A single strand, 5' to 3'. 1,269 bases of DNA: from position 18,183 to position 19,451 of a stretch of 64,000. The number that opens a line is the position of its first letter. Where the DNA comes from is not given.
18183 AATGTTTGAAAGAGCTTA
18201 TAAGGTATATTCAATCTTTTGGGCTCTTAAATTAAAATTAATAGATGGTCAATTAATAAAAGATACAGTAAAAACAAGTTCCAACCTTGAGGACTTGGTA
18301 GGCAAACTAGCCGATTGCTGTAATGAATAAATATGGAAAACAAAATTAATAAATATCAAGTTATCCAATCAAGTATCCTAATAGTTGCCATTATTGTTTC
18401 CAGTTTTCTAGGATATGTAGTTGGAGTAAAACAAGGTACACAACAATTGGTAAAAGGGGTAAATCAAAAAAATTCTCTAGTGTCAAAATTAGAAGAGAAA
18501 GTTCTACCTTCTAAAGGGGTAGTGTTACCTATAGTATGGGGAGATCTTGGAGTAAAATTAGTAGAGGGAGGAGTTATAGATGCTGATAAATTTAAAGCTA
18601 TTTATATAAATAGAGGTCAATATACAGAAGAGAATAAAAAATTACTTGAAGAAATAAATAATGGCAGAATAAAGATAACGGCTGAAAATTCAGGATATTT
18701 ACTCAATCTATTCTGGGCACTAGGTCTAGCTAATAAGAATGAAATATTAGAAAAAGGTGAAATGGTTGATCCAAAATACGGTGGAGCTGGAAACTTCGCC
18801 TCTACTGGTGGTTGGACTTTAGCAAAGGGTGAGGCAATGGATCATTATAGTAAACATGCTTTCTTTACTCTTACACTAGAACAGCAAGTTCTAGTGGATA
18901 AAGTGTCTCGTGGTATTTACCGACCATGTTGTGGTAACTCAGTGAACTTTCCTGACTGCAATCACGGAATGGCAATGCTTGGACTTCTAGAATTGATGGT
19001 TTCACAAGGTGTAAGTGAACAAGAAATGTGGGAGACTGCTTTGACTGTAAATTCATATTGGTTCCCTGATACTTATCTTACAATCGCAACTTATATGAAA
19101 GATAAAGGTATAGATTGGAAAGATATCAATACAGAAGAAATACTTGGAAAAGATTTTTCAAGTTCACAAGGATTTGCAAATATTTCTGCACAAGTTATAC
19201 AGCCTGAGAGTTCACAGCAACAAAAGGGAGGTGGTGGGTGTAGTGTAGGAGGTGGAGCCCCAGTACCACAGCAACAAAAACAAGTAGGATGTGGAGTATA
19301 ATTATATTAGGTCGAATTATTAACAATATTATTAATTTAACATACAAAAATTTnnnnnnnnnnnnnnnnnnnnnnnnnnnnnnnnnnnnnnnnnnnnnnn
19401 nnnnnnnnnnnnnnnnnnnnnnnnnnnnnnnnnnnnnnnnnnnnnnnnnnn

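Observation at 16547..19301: Uncharacterised Cys/His-motif secreted and membrane proteins embedded in the copper locus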

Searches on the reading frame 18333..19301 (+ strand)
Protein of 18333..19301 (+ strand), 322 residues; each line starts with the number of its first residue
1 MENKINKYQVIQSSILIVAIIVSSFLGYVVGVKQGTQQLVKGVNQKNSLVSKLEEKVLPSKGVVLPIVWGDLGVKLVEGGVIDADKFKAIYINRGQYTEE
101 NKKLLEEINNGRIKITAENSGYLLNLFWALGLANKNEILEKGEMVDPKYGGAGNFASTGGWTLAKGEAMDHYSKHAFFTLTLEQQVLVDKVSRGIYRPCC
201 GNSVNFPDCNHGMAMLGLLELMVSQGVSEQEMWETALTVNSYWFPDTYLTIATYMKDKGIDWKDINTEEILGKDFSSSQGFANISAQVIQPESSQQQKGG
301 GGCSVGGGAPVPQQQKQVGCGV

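Call 3: search_protein_families(library=pfam, proteins=[window:18333-19301:+], max_evalue=0.1)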
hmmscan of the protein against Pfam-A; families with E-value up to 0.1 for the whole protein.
window:18333-19301:+ (322 aa): 0 families

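Call 4: search_protein_families(library=ncbifam, proteins=[window:18333-19301:+], max_evalue=0.1)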
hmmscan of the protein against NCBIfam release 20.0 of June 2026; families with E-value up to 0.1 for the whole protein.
window:18333-19301:+ (322 aa): 2 families
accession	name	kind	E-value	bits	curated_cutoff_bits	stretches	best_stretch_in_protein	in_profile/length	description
TIGR00814.1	stp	subfamily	0.025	13.6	525.8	1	11-56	282-325/397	serine/threonine transporter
NF009601.0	PRK13043.1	equivalog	0.09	12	465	0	99-139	184-225/241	superantigen-like protein SSL14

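Call 6: search_solved_structures(query=window:18333-19301:+, max_evalue=1)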
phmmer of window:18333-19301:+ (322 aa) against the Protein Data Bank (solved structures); distinct sequences matched with E-value up to 1: 0.

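Call 8: find_homologous_proteins(query=window:18333-19301:+)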
Query window:18333-19301:+ (322 aa): 7760 proteins with E <= 0.001 among 8000 candidates; the best 120 are listed.
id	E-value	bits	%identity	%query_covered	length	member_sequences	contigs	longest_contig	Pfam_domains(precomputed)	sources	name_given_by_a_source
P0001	2.6e-211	719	100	100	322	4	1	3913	-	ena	-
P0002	1.4e-179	614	90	93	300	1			-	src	-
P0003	7.2e-173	592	83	100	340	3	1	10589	-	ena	-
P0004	1.2e-168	578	77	100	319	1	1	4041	-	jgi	jgi:hypothetical protein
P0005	1.5e-168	578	81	99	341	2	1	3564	-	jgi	-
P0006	1.3e-164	565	80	99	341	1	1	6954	-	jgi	-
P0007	2.1e-164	565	77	100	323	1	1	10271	-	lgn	-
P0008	4.0e-148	511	76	92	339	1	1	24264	-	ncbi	-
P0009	5.1e-148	511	71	95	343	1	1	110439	-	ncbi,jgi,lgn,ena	ncbi:MAG: hypothetical protein WCW54_01110 [Candidatus Paceibacterota bacterium]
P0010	1.2e-147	510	70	98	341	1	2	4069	-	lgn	-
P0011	3.3e-147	508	71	99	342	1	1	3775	-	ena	-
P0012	1.4e-145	503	72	98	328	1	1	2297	-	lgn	-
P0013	2.5e-145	502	74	96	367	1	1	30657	-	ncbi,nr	ncbi:MAG: hypothetical protein JJE53_01375 [Candidatus Pacebacteria bacterium]|nr:hypothetical prote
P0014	2.7e-145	502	69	98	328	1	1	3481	-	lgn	-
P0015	3.1e-145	502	72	92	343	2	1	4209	-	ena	-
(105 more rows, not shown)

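Call 11: find_related_loci(query=window:18333-19301:+, collection=genome_contigs, flank=8000)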
Query window:18333-19301:+ (322 aa) in genome_contigs; peptide patterns used: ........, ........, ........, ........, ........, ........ (x = any residue, [..] = any of these).
137 stretches matched a pattern; 6 encode a relative of the query (tblastn E <= 1e-3); 6 distinct loci.
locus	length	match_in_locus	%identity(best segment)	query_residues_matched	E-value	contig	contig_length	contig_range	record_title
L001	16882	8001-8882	71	28-322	6e-142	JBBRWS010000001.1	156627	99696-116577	MAG: Candidatus Paceibacteria bacterium isolate La4_metabat2.065 La4_metabat2.065_K_3194070_L_156627_cov_52.0104, whole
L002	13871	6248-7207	65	1-322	4e-136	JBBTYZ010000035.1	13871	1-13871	MAG: Patescibacteria group bacterium isolate H51-bin148_1 H51_bin148_1_000000000035, whole genome shotgun sequence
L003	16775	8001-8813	69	51-322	7e-132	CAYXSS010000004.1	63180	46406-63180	MAG TPA_asm: uncultured Candidatus Saccharibacteria bacterium isolate SRP093762_co1_76 genome assembly, contig: NODE_291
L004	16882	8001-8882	73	28-322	6e-147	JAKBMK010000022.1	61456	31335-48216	MAG: bacterium isolate FK3.bin58 NODE_838_length_61456_cov_2.036329, whole genome shotgun sequence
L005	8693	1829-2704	58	9-305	1e-110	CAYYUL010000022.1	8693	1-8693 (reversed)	MAG TPA_asm: uncultured Candidatus Saccharibacteria bacterium isolate SRP269290_co2_270 genome assembly, contig: NODE_10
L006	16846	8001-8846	47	3-305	6e-86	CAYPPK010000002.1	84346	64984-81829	MAG TPA_asm: uncultured Candidatus Saccharibacteria bacterium isolate binchicken_co251_1000 genome assembly, contig: NOD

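Call 15: search_protein_families(library=pfam, proteins=[L003:1594-2232:+, L003:2248-2607:+, L003:5150-5485:+, L003:5503-5940:+, L003:6053-6958:+, L003:7083-7715:+, L003:9567-10805:+, L003:10827-12002:+, L003:12002-12454:+, L003:12457-13860:+], max_evalue=0.01)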
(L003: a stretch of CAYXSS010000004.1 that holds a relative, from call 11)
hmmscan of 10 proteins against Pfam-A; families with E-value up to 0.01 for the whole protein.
L003:1594-2232:+ (212 aa): 1 family
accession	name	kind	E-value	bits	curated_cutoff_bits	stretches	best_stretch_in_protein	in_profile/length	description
PF06197.19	DUF998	-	4.1e-24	85.7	30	1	25-205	1-182/184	Protein of unknown function (DUF998)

L003:2248-2607:+ (119 aa): 3 families
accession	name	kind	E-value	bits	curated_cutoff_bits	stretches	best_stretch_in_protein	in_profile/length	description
PF07681.17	DoxX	-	1.4e-06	29.2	23.6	1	9-91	3-82/85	DoxX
PF07291.16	MauE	-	0.00017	22.3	27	1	9-95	6-90/128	Methylamine utilisation protein MauE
PF13781.11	DoxX_3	-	0.0012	19.7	25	1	30-98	17-82/102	DoxX-like family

L003:5150-5485:+ (111 aa): 0 families

L003:5503-5940:+ (145 aa): 1 family
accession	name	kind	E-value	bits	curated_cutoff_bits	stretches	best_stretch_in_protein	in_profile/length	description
PF07584.16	BatA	-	0.0078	17.1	25.9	1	77-129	11-60/77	Aerotolerance regulator N-terminal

L003:6053-6958:+ (301 aa): 1 family
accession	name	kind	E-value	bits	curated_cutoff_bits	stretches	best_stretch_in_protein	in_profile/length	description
PF02683.22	DsbD_TM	-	2.5e-11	43.8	27.1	1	8-176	4-186/219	Cytochrome C biogenesis protein transmembrane domain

L003:7083-7715:+ (210 aa): 2 families
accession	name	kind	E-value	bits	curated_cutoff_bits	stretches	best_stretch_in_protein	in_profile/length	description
PF00578.27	AhpC-TSA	-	1.2e-14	54.7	26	1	60-189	2-124/124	AhpC/TSA family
PF08534.16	Redoxin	-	5.2e-12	46.2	26.6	1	60-193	3-135/148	Redoxin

L003:9567-10805:+ (412 aa): 4 families
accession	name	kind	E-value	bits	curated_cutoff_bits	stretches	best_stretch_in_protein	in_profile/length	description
PF00437.27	T2SSE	-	1.3e-121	406.2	24.9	1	22-408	6-370/370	Type II/IV secretion system protein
PF25199.1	nSTAND_NTPase5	-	0.00022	21.5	34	1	158-204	38-85/145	Novel STAND NTPase 5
PF13401.12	AAA_22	-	0.0042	17.8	27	0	162-198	6-42/130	AAA domain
PF13604.12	AAA_30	-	0.006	16.8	27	0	153-195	10-52/191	AAA domain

L003:10827-12002:+ (391 aa): 1 family
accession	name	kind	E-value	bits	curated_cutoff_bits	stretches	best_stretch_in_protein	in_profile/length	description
PF00482.28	T2SSF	-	4.6e-56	188.6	25.2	2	56-179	1-125/125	Type II secretion system (T2SS), protein F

L003:12002-12454:+ (150 aa): 2 families
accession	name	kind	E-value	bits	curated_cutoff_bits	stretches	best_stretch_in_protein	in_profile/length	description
PF07963.17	N_methyl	-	0.00019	21.3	21.2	1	7-29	1-23/27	Prokaryotic N-terminal methylation motif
PF12019.13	GspH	-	0.00029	21.7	21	1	50-146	3-108/108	Type II transport protein GspH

L003:12457-13860:+ (467 aa): 5 families
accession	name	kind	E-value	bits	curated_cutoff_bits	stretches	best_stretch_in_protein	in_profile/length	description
PF08309.17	LVIVD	-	2e-17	62.7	20.2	4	305-345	3-41/42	LVIVD repeat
PF24814.1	WD40_Prp19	-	2.3e-07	30.6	320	0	372-464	157-245/281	Prp19 WD40 domain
PF24807.1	WD40_CDC20-Fz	-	7e-06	26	200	0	211-342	54-174/292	CDC20/Fizzy WD40 domain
PF09826.15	Beta_propel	-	8.1e-06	25.4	22.4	1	217-322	20-131/495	Beta propeller domain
PF24817.1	WD40_WDHD1_1st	-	0.00018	21.2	109.9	0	212-340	132-259/291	WDHD1 first WD40 domain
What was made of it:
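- A CcdA plus thioredoxin-fold gene pair lies upstream in some loci (call 15), as in cytochrome c maturation.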

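Call 22: search_protein_representatives(protein=window:18333-19301:+)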
Query: 322 residues. Proteins with E-value up to 0.001 (for the whole library): 600; up to 1e-10: 428; up to 1e-30: 208. The best 150 are listed.
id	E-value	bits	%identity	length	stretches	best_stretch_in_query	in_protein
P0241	1.7e-100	352.9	56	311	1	16-304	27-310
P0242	4.6e-97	341.7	58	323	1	41-305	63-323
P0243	2.1e-95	336.2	60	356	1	51-304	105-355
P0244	6.2e-93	328.1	57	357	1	47-305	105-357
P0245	2.3e-87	309.8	55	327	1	49-305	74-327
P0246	5.6e-87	308.5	50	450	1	8-320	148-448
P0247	2.6e-85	303.0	55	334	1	53-303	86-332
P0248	9.2e-85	301.2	51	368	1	13-321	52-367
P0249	2.9e-84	299.6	55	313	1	59-304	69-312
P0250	8.4e-84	298.1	48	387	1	16-299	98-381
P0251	2.7e-83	296.4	55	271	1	59-292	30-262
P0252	1.9e-81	290.3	53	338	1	54-305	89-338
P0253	4.2e-81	289.2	58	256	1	10-247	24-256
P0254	2.1e-78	280.3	49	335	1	13-305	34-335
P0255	2.3e-78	280.2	61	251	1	7-222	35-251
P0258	4.4e-73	262.9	49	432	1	44-305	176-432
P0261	3.2e-69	250.2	47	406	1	50-303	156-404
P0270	2.3e-64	234.2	46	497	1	39-305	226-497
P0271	5.0e-64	233.1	48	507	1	40-305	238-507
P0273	2.3e-63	231.0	44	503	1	32-314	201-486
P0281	6.4e-62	226.2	40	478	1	20-304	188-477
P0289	5.8e-61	223.1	45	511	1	41-303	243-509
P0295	1.1e-59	218.8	37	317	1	16-301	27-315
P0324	1.9e-54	201.6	42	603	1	52-305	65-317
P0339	1.6e-52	195.3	45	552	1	52-283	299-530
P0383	5.8e-44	167.2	34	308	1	15-287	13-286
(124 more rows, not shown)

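Call 23: search_protein_families(library=pfam, proteins=[P0246, P0270, P0271, P0273, P0289, P0324, P0339, P0281, P0258, P0261], max_evalue=0.01)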
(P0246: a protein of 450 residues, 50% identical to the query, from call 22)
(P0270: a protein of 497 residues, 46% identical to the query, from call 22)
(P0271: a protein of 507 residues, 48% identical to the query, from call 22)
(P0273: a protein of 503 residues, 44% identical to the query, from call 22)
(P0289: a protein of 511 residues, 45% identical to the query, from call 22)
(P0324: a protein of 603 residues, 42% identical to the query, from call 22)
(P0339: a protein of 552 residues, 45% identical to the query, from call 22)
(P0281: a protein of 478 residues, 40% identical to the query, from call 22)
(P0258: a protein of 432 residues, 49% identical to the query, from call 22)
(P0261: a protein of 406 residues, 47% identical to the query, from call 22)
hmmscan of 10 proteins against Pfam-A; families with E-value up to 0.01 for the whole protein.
P0246 (450 aa): 0 families

P0270 (497 aa): 0 families

P0271 (507 aa): 0 families

P0273 (503 aa): 0 families

P0289 (511 aa): 0 families

P0324 (603 aa): 4 families
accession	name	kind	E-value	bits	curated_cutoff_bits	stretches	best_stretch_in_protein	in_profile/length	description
PF02012.26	BNR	-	5.8e-08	32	27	0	538-548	2-12/12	BNR/Asp-box repeat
PF13088.12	BNR_2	-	3.4e-06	27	31.4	1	484-596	134-257/277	BNR repeat-like domain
PF14870.12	PSII_BNR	-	2.2e-05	24.3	27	1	479-591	29-139/303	Photosynthesis system II assembly factor YCF48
PF15902.12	Sortilin-Vps10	-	9.4e-05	21.8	33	0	492-592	5-112/446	Sortilin, neurotensin receptor 3,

P0339 (552 aa): 0 families

P0281 (478 aa): 0 families

P0258 (432 aa): 0 families

P0261 (406 aa): 1 family
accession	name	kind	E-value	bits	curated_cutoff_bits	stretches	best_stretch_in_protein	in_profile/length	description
PF00581.25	Rhodanese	-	1.7e-11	44.9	22.2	1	62-148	5-101/102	Rhodanese-like domain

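Call 35: find_related_loci(query=A1, collection=metagenome_contigs, flank=8000)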
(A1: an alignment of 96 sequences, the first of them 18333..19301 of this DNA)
Query A1 (322 aa) in metagenome_contigs; peptide patterns used: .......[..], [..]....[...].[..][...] (x = any residue, [..] = any of these).
600 stretches matched a pattern (row limit reached: there are more); 593 encode a relative of the query (tblastn E <= 1e-3); the best 80 are kept; 80 distinct loci.
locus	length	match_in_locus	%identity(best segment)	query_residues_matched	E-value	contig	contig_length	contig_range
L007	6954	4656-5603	80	5-322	5e-171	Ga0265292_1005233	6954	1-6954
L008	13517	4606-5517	68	14-322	1e-141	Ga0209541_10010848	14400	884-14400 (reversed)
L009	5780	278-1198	66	1-311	2e-137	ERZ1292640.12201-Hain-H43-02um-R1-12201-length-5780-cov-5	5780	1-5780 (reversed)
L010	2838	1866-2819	63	1-322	9e-143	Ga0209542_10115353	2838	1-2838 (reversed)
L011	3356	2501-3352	66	38-322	4e-138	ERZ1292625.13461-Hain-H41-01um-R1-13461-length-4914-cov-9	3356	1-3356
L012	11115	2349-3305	63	1-322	1e-133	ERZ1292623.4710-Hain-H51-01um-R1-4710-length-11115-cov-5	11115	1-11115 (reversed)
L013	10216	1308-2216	65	15-322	4e-133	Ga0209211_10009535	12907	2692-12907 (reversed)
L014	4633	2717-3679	61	1-322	5e-134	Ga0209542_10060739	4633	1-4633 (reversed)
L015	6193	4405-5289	65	5-301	5e-132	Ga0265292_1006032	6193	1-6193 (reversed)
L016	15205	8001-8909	64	1-305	2e-131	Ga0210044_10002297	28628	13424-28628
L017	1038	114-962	69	5-286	3e-144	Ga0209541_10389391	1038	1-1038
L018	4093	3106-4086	61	1-322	1e-132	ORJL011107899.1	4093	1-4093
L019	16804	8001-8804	69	54-322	6e-130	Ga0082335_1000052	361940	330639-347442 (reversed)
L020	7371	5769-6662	64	3-301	8e-130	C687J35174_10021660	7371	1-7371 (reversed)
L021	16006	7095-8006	63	2-305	2e-129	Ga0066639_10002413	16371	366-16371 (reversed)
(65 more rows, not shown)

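Call 37: predict_structure(alignment_id=A1)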
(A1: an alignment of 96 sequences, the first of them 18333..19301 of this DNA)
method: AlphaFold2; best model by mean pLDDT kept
length: 322 residues; sequences in the alignment: 96
mean_pLDDT: 87.4   pTM: 0.81
mean pLDDT of the five models: 87.4, 86.9, 86.1, 85.6, 85.4
residues with pLDDT >= 90: 231; 70-90: 37; 50-70: 29; < 50: 25
segments of 3 or more residues with pLDDT < 50: 295-301, 307-322
pLDDT, mean of each block of 10 residues (from residue 1): 61 84 79 59 70 95 98 98 97 93 93 96 97 98 96 95 97 98 98 95 96 98 98 98 95 97 98 98 93 52 51 37 30
secondary structure, 60 per line:
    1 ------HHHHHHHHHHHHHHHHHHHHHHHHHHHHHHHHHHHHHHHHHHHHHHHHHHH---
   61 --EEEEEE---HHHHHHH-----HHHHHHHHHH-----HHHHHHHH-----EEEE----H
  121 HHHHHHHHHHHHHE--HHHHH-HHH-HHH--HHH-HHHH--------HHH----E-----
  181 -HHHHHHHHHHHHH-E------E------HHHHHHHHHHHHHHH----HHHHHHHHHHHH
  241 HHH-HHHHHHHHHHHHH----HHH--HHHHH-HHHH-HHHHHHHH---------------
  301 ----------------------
elements in order: H7-57 E63-68 H72-78 H84-93 H99-106 E112-115 H120-133 H137-141 H156-159 H182-194 H210-224 H229-243 H245-257 H267-271 H273-276 H278-285
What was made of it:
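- On CcmH (PF03918), for D: In the model, helix 182-194 is followed by a loop with C199/C200 and then helix 210-224 (call 37).
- The AF2 model has pLDDT 87.4 and pTM 0.81 (call 37).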

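Call 45: search_solved_structures(query=A1, max_evalue=10, show_alignments=3)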
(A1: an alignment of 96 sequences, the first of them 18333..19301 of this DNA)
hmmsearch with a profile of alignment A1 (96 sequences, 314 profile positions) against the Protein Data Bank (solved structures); distinct sequences matched with E-value up to 10: 2.
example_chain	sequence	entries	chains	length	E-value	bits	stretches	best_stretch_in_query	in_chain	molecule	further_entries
9r84_B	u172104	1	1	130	1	12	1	88-151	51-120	All4940 protein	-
9r84_A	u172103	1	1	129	1.1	12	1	88-151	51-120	All4940 protein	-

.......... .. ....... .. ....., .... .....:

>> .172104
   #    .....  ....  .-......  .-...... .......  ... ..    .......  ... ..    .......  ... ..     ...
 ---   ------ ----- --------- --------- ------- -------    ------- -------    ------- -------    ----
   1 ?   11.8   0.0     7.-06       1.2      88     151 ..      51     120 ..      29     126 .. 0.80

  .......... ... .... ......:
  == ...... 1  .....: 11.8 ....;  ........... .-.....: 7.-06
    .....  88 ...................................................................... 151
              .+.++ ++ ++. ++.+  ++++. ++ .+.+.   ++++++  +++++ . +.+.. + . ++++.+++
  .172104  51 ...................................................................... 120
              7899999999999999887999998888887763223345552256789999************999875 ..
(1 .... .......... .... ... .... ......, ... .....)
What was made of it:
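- On CcmH (PF03918), for D: No PDB sequence hit with the family profile (call 45).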

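Call 46: search_protein_families(library=pfam, alignment_id=A1, max_evalue=10)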
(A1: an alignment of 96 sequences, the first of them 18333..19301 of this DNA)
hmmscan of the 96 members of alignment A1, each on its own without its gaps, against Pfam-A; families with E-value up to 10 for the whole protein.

A. member 1, window:18333-19301:+ (322 aa): 1 family
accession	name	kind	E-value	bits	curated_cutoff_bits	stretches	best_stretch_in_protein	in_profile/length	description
PF11337.13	DUF3139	-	0.16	13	27.3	0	6-34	2-30/83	Protein of unknown function (DUF3139)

B. families by the number of members that match (of 96 scanned): 42 families (the first 25 are shown)
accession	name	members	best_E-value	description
PF12931.13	TPR_Sec16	2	0.016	Sec16 Sec23-binding domain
PF15616.11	TerY_C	2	0.027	TerY-C metal binding domain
PF10411.14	DsbC_N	1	1.3e-09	Disulfide bond isomerase protein N-terminal domain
PF13800.11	Sigma_reg_N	1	0.0039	Sigma factor regulator N-terminal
PF06305.16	LapA_dom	1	0.0086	Lipopolysaccharide assembly protein A domain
PF04423.19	Rad50_zn_hook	1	0.0099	Rad50 zinc hook motif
PF09222.16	Fim-adh_lectin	1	0.011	Fimbrial adhesin F17-AG, lectin domain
PF16815.10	HRI1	1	0.035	Protein HRI1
PF14091.12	DUF4269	1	0.039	Domain of unknown function (DUF4269)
PF16774.11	Dit_N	1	0.04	Distal tail protein, N-terminal domain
PF14358.11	DUF4405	1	0.04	Domain of unknown function (DUF4405)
PF14890.11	Intein_splicing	1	0.041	Intein splicing domain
PF05584.17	Sulfolobus_pRN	1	0.064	Sulfolobus plasmid regulatory protein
PF16339.10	DUF4969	1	0.066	Domain of unknown function (DUF4969)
PF22503.1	DUF6992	1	0.069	Family of unknown function (DUF6992)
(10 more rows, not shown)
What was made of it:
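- On Any described family, for D as a whole: Calls 3, 4, 6, 45 and 46 give nothing.
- One family member is fused to DsbC_N (call 46).
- Tried and rejected: Single fusions to DsbC_N, rhodanese and BNR were noted (calls 23, 46).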
